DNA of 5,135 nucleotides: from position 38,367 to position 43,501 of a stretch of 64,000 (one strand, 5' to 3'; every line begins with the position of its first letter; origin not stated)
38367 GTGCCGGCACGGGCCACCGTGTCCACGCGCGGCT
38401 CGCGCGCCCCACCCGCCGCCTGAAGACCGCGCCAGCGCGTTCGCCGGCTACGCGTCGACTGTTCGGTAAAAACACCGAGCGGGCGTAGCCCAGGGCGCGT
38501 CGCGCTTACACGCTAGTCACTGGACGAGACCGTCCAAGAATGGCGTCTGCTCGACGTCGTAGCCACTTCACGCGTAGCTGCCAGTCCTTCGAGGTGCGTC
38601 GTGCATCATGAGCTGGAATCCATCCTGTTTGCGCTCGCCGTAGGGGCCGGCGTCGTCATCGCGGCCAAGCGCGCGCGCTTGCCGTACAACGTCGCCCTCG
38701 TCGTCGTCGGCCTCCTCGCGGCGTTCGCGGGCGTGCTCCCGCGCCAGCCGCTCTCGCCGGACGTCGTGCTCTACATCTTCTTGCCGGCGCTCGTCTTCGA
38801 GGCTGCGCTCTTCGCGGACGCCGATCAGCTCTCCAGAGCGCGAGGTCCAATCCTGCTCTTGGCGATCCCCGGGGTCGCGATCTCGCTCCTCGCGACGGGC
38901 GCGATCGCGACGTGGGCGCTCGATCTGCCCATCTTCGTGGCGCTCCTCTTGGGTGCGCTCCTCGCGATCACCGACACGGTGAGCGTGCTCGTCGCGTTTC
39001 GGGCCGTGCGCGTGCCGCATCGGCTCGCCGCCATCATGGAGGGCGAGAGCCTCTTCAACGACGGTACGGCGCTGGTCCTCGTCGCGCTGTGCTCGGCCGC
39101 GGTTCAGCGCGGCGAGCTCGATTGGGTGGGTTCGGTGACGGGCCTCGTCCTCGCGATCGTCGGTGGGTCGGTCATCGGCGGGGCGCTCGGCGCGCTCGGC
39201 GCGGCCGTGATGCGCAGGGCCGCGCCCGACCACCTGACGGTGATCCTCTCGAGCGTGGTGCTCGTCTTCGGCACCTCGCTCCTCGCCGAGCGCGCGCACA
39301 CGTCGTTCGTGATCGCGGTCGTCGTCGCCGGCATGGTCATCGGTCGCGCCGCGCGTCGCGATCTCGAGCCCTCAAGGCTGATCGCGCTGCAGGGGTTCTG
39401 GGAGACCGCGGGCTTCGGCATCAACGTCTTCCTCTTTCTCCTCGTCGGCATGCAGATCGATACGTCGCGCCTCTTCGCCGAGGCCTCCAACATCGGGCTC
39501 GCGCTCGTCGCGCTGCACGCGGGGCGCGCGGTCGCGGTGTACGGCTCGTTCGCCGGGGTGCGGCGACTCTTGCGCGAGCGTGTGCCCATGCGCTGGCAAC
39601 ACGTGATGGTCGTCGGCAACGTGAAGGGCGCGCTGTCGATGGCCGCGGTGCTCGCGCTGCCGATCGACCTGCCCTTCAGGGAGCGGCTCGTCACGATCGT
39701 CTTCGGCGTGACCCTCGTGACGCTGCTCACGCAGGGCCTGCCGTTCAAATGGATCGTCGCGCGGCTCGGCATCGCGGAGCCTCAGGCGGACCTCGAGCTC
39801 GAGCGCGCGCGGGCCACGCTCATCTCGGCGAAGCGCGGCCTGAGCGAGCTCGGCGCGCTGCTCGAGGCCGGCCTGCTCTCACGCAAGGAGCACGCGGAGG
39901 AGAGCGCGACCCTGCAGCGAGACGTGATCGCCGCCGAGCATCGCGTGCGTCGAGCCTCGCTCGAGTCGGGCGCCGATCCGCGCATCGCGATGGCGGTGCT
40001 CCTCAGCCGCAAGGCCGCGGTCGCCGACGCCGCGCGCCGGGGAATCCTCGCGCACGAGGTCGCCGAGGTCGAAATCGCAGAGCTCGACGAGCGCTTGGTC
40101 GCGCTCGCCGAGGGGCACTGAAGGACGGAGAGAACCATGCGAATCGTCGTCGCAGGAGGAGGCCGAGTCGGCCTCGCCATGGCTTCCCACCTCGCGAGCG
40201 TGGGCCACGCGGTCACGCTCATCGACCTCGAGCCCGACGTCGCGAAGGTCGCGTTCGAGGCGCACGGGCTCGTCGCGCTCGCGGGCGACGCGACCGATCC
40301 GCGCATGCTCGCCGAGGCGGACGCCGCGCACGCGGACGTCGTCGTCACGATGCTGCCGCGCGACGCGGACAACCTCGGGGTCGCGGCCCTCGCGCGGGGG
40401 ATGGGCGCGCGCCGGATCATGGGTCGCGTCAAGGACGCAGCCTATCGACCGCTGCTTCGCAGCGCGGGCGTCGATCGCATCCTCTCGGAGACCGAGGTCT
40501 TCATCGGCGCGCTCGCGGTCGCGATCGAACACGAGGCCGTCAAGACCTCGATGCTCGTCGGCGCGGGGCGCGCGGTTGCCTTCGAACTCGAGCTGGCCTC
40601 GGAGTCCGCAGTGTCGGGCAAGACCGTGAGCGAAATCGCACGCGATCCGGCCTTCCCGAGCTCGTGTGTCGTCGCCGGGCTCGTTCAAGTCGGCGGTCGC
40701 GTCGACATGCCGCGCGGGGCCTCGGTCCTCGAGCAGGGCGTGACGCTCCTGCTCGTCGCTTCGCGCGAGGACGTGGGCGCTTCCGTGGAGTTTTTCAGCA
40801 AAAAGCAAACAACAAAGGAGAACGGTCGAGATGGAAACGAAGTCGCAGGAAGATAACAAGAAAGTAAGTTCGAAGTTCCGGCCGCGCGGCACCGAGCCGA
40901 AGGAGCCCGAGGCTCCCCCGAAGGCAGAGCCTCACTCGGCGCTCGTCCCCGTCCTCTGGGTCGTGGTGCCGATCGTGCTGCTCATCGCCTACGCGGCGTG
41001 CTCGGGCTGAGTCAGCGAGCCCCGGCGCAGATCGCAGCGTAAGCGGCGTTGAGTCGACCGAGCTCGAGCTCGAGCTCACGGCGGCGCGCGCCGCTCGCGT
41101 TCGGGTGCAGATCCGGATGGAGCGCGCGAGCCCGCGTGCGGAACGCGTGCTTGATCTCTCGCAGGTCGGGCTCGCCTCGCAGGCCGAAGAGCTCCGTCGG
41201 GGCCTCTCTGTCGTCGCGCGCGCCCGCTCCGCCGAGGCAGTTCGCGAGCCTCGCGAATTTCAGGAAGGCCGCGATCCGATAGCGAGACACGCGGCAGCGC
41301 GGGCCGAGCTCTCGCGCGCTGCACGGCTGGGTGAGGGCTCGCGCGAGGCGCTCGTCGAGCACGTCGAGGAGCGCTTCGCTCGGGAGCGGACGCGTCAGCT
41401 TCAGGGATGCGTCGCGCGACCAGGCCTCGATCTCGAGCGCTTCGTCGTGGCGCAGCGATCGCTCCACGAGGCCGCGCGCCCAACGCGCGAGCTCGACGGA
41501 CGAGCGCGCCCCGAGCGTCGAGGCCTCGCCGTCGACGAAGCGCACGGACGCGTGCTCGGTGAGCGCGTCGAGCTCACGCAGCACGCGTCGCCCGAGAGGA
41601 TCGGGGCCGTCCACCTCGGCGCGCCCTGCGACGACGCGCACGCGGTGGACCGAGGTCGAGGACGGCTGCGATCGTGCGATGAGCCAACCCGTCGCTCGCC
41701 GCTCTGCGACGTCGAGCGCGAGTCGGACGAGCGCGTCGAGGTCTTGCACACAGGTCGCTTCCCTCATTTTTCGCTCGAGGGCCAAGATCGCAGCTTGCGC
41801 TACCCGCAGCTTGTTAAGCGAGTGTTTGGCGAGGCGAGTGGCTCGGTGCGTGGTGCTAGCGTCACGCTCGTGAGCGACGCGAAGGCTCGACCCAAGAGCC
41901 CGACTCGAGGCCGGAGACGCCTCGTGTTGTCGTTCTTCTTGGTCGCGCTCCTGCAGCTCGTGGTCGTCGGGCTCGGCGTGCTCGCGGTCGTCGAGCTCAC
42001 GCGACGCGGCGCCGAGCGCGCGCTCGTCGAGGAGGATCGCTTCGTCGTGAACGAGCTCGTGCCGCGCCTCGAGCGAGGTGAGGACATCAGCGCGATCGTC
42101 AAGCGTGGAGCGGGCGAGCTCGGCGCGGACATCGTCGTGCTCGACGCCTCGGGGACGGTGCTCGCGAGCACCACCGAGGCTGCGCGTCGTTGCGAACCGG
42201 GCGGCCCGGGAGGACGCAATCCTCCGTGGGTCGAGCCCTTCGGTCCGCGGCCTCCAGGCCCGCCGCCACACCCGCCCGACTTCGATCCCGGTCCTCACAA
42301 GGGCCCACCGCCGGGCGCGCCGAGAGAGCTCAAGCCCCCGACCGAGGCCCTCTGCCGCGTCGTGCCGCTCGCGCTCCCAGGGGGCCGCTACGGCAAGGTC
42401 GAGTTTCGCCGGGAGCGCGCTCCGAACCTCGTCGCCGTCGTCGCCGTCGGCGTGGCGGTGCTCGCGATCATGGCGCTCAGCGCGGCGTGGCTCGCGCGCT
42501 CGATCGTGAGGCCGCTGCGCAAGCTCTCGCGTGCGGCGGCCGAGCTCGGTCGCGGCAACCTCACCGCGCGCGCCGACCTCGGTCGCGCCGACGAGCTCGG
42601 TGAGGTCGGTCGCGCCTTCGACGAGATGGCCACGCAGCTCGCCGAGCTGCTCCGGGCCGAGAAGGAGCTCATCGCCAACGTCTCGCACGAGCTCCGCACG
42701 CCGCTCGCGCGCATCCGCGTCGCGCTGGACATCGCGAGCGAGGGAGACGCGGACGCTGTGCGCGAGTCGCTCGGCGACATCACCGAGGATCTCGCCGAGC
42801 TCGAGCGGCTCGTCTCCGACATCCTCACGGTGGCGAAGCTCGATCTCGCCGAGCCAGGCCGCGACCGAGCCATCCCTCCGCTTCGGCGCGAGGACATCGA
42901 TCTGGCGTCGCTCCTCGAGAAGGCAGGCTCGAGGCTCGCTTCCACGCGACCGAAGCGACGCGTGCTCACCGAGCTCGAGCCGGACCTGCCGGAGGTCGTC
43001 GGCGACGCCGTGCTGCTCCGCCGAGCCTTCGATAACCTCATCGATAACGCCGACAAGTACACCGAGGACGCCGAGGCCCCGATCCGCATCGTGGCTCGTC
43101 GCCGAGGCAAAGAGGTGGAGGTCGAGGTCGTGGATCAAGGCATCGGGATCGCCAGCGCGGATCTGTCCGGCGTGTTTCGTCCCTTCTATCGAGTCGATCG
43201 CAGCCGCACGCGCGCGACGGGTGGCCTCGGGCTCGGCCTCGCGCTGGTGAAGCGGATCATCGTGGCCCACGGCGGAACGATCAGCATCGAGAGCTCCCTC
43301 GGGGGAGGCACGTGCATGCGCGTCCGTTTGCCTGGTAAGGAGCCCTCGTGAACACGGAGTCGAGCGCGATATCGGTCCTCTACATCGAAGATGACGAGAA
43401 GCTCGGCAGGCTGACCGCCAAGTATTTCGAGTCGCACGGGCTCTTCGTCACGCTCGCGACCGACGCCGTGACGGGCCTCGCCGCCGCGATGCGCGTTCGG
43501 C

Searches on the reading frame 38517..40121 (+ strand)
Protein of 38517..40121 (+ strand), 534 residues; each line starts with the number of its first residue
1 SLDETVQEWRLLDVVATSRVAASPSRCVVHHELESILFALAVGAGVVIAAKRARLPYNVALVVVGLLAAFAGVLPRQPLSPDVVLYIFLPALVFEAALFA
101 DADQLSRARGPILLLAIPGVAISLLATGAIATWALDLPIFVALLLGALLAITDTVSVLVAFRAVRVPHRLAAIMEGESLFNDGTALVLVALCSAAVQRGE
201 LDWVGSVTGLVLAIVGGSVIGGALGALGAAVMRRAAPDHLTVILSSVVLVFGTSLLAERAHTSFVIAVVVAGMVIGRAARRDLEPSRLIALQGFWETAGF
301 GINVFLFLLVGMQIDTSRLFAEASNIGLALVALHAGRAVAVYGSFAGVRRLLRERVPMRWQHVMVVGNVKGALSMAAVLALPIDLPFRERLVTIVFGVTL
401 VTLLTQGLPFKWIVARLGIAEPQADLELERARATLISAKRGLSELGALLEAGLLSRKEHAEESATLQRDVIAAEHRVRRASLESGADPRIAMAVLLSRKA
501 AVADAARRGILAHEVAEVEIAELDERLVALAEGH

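Call 54: search_protein_families(library=pfam, proteins=[window:38517-40121:+], max_evalue=0.001)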
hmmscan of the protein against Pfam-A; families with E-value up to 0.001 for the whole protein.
window:38517-40121:+ (534 aa): 1 family
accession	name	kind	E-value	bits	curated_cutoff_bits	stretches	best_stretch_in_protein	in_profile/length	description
PF00999.27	Na_H_Exchanger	-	2.2e-58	198.4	26.2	1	41-415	4-374/375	Sodium/hydrogen exchanger, transmembrane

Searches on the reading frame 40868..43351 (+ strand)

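Call 54: search_protein_families(library=pfam, proteins=[window:40868-43351:+], max_evalue=0.001)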
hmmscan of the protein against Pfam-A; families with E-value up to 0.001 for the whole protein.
window:40868-43351:+ (827 aa): 3 families
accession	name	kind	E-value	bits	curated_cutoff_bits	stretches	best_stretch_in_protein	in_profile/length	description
PF02518.31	HATPase_c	-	2.5e-27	95.9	26.4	1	712-823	1-109/111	Histidine kinase-, DNA gyrase B-, and HSP90-like ATPase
PF00672.30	HAMP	-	7.1e-17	61.9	25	1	541-592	1-52/53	HAMP domain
PF00512.31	HisKA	-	1.5e-13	51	26.9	1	599-659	3-64/66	His Kinase A (phospho-acceptor) domain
